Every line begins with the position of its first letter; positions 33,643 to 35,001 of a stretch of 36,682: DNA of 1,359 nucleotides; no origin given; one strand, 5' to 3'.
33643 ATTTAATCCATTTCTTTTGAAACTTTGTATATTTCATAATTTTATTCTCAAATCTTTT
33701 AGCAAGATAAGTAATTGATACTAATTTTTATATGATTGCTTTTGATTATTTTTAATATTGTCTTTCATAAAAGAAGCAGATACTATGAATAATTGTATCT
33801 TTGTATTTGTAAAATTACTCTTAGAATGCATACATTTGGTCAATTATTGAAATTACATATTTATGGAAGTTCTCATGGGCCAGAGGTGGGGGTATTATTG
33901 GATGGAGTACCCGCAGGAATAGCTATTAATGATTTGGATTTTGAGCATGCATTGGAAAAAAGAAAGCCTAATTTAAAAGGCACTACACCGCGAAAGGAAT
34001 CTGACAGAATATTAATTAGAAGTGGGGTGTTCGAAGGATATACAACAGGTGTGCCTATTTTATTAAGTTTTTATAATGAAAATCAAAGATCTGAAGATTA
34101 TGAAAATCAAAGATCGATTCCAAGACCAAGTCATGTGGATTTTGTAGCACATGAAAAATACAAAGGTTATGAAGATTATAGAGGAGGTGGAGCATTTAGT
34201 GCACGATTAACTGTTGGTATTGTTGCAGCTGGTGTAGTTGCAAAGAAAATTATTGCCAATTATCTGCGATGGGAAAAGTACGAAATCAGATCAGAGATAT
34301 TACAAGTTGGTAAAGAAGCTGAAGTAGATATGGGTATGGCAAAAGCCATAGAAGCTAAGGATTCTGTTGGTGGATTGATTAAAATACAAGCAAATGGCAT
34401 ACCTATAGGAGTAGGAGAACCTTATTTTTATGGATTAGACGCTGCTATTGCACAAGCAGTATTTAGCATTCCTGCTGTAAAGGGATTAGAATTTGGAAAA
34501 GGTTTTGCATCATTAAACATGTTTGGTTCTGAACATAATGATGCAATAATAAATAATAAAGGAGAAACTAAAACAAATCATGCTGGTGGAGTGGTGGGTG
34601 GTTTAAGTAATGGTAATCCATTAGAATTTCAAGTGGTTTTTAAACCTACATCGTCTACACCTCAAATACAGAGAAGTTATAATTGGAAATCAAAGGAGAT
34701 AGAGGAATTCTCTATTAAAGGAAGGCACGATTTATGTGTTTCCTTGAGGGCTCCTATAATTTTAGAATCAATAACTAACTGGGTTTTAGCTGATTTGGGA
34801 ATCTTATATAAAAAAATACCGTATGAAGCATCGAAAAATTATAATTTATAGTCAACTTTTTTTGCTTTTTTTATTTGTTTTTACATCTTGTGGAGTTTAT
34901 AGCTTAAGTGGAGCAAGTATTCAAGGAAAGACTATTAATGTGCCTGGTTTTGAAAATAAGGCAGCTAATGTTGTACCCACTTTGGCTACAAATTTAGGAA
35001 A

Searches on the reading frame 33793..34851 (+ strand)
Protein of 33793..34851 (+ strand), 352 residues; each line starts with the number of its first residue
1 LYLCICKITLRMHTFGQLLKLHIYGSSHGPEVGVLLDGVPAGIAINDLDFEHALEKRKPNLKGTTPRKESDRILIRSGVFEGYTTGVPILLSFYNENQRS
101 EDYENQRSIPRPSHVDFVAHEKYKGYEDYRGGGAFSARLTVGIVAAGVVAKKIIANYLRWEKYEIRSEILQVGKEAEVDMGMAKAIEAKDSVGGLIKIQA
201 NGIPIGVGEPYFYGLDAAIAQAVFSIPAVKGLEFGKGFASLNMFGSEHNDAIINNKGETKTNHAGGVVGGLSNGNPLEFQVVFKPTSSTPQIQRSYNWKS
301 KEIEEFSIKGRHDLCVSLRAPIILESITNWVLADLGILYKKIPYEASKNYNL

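Call 47: search_protein_families(library=pfam, proteins=[window:33793-34851:+], max_evalue=0.00001)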
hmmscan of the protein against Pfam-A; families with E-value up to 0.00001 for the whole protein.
window:33793-34851:+ (352 aa): 1 family
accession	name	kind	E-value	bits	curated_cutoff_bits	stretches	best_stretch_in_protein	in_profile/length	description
PF01264.26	Chorismate_synt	-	6.9e-102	340.9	27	1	19-335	1-325/327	Chorismate synthase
